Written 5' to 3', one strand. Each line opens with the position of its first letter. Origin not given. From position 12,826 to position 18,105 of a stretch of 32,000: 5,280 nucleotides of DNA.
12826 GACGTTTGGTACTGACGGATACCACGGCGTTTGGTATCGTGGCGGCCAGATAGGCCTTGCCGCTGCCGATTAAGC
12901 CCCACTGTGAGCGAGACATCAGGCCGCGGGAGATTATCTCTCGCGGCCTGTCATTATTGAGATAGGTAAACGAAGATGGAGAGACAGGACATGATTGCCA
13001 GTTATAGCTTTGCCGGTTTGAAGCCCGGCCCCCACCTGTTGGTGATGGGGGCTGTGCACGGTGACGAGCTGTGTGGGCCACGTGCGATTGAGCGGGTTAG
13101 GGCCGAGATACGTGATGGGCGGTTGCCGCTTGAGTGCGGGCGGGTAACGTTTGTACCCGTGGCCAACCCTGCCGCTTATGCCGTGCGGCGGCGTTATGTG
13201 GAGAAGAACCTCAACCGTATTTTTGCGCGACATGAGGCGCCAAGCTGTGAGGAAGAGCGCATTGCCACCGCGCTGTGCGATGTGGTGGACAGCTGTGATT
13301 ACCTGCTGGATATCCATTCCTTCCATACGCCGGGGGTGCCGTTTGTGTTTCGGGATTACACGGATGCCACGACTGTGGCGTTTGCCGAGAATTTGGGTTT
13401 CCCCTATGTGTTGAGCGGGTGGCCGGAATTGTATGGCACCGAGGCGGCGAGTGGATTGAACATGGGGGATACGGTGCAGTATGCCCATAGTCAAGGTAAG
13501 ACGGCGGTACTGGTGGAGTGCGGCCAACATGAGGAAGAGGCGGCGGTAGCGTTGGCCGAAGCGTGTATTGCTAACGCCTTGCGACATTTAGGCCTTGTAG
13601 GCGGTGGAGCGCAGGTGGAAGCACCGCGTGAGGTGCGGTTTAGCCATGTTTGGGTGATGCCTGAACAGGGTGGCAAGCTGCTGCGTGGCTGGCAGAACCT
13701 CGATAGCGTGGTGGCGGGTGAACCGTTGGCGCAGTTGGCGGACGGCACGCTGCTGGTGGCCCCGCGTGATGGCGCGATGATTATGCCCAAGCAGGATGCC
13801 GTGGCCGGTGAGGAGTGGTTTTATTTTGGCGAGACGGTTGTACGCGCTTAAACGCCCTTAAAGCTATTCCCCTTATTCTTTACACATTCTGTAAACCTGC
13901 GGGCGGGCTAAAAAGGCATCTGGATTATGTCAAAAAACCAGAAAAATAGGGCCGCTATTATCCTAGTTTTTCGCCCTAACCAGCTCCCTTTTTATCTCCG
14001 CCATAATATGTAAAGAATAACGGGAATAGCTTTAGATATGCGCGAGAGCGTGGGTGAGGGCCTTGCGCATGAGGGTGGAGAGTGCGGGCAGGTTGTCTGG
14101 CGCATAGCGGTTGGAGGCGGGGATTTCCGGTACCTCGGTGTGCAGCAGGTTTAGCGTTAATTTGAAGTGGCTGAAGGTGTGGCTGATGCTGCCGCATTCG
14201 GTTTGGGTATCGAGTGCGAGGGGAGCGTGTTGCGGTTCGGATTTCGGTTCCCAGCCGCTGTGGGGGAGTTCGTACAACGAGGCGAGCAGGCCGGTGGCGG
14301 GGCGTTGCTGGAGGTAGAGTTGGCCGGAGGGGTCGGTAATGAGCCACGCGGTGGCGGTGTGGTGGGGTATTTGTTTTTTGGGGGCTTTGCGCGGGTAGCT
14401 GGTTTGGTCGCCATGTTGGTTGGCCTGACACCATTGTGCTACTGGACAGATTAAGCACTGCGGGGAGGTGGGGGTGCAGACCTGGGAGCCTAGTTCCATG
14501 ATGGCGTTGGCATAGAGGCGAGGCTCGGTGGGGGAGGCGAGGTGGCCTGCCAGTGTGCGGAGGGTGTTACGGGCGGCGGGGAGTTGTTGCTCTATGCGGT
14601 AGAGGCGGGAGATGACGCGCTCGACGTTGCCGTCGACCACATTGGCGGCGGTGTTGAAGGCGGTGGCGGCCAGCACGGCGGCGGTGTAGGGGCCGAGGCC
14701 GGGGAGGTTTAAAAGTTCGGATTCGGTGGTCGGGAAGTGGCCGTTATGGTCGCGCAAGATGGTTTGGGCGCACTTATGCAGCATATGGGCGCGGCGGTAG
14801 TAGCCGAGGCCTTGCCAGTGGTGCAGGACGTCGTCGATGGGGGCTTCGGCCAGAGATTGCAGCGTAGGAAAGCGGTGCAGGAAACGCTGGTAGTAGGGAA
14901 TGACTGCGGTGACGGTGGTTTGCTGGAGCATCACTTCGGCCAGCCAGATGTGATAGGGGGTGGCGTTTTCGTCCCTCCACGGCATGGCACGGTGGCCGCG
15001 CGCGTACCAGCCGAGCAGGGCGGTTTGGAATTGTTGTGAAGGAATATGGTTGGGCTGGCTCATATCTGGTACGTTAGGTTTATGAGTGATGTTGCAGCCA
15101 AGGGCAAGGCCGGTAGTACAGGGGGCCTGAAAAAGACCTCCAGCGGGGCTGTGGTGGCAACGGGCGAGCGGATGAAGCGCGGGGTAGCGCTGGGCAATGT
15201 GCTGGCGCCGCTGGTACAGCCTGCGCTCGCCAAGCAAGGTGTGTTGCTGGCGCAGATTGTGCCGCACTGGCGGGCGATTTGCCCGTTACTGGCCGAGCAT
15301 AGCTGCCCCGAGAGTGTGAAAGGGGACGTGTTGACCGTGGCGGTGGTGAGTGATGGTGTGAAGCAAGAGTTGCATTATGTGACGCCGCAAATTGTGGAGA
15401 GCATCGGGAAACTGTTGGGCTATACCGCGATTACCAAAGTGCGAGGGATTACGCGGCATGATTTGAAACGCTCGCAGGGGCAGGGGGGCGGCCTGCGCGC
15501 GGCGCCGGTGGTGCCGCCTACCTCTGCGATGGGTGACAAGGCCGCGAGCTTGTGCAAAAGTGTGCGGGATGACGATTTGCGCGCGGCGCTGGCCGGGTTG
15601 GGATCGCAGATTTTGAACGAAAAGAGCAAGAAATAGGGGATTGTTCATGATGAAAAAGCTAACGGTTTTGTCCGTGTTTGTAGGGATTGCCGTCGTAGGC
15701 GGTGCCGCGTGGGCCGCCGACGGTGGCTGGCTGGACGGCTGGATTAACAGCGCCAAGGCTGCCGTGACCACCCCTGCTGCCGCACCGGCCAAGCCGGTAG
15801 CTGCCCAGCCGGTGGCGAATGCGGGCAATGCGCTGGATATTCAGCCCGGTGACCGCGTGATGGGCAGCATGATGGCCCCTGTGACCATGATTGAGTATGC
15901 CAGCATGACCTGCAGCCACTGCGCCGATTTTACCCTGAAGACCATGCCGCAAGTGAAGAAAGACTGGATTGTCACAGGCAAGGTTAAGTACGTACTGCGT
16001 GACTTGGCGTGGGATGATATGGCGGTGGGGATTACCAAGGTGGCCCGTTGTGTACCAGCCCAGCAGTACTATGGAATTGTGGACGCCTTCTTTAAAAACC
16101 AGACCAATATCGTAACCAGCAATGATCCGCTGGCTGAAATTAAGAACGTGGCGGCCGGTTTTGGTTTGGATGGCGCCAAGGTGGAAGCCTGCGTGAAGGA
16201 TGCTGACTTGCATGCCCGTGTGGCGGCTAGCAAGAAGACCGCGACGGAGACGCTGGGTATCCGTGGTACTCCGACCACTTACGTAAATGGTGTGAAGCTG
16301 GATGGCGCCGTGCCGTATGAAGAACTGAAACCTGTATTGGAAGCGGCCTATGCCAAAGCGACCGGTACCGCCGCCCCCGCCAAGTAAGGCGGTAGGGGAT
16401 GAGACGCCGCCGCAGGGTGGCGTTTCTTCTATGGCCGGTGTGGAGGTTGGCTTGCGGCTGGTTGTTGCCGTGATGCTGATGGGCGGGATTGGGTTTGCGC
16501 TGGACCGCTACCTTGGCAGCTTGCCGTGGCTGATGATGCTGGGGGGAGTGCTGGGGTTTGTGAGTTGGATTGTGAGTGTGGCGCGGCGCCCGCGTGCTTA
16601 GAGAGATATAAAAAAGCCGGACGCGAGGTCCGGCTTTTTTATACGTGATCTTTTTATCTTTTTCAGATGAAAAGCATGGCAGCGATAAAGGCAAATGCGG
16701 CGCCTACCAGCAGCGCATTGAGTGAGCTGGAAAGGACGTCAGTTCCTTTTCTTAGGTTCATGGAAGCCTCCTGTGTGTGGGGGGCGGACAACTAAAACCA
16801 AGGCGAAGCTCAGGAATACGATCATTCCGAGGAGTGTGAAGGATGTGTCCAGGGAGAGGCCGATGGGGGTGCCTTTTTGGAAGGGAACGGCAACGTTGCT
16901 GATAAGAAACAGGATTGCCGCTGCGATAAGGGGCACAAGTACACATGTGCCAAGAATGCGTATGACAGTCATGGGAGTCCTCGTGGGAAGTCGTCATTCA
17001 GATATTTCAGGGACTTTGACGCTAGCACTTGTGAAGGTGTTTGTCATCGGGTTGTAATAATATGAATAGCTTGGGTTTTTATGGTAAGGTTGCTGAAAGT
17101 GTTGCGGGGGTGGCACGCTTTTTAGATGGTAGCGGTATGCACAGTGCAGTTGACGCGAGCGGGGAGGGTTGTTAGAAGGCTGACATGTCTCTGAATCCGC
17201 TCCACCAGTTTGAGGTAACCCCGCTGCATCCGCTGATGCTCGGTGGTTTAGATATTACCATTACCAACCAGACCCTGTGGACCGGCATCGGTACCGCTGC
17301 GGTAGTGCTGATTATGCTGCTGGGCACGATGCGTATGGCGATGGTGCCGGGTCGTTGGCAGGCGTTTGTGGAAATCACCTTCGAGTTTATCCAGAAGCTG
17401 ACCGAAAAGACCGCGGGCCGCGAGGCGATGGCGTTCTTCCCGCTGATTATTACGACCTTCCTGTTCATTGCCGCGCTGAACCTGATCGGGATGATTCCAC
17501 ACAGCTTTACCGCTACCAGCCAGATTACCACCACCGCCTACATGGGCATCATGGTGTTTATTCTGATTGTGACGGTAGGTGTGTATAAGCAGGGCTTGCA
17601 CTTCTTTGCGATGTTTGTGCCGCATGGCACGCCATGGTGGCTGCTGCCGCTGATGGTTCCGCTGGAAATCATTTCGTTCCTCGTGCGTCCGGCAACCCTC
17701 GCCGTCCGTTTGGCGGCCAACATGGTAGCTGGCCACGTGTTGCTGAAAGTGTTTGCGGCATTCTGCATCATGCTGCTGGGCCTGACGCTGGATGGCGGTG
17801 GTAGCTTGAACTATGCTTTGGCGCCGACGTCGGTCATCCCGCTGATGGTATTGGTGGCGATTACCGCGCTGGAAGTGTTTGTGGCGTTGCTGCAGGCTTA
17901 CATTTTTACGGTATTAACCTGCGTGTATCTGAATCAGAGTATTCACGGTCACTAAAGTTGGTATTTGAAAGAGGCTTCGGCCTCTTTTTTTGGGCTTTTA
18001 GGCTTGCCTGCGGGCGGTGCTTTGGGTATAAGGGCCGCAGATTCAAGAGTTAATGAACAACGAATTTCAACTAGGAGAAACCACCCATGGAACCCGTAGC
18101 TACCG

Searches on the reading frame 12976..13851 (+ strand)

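Call 50: search_protein_families(library=pfam, proteins=[window:12976-13851:+], max_evalue=0.00001)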
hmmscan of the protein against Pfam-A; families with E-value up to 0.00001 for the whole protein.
window:12976-13851:+ (291 aa): 1 family
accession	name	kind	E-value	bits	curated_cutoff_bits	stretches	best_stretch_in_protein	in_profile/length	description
PF24827.1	AstE_AspA_cat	-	7.2e-21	75.1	25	1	17-185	1-170/192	Succinylglutamate desuccinylase/Aspartoacylase catalytic domain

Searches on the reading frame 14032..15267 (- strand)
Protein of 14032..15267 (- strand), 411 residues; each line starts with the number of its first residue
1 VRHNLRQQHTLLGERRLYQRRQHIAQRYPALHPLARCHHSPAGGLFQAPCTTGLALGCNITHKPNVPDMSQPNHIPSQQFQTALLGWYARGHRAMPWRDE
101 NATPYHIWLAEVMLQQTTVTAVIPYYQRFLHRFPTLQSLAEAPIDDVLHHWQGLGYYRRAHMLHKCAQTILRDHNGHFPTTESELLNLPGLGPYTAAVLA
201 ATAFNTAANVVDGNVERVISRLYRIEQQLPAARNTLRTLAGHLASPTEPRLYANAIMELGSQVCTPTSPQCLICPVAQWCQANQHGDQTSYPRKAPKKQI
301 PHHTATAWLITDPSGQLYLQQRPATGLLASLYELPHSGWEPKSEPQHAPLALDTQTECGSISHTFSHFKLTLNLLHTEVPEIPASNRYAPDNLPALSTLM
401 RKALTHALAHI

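Call 50: search_protein_families(library=pfam, proteins=[window:14032-15267:-], max_evalue=0.00001)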
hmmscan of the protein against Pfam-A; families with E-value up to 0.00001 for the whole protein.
window:14032-15267:- (411 aa): 2 families
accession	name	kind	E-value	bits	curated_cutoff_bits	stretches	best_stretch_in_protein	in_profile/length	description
PF00730.31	HhH-GPD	-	1.4e-21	77.3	26.2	1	110-237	2-100/108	HhH-GPD superfamily base excision DNA repair protein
PF14815.12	NUDIX_4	-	7.2e-16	58.4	35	1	306-404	1-111/113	NUDIX domain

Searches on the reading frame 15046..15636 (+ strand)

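Call 50: search_protein_families(library=pfam, proteins=[window:15046-15636:+], max_evalue=0.00001)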
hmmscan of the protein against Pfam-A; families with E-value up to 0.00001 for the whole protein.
window:15046-15636:+ (196 aa): 1 family
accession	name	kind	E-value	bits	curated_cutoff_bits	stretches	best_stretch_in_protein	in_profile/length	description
PF05258.17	DciA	-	1.1e-12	48.5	24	1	49-133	2-88/89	Dna[CI] antecedent, DciA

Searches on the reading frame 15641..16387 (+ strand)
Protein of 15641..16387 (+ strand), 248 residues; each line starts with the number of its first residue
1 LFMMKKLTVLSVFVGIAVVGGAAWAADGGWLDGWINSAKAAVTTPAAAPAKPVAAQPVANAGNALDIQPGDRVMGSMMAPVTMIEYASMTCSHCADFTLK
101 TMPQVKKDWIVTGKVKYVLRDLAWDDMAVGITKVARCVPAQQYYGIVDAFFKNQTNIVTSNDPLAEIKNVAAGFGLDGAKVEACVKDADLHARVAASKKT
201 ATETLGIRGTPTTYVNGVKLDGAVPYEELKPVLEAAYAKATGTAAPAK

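Call 50: search_protein_families(library=pfam, proteins=[window:15641-16387:+], max_evalue=0.00001)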
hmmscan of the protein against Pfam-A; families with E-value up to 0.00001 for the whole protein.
window:15641-16387:+ (248 aa): 2 families
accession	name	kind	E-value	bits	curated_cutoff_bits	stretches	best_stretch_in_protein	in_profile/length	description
PF13462.12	Thioredoxin_4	-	5.5e-33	114.9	23.2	1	69-234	3-164/165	Thioredoxin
PF01323.26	DSBA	-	2.3e-08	34.5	25.6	1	144-231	102-188/191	DSBA-like thioredoxin domain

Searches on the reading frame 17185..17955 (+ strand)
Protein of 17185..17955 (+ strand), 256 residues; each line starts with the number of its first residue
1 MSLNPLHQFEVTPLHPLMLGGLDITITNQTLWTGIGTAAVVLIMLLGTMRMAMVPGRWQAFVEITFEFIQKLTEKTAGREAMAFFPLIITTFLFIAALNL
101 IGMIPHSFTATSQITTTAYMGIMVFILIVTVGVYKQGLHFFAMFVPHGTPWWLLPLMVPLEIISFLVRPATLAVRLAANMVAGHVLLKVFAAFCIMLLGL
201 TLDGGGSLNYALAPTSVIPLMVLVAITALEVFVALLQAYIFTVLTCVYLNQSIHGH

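Call 50: search_protein_families(library=pfam, proteins=[window:17185-17955:+], max_evalue=0.00001)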
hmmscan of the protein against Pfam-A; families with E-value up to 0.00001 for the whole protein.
window:17185-17955:+ (256 aa): 1 family
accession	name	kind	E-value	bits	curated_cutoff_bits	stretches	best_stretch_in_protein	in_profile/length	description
PF00119.25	ATP-synt_A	-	6.9e-60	203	33.9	1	32-250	3-217/217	ATP synthase A chain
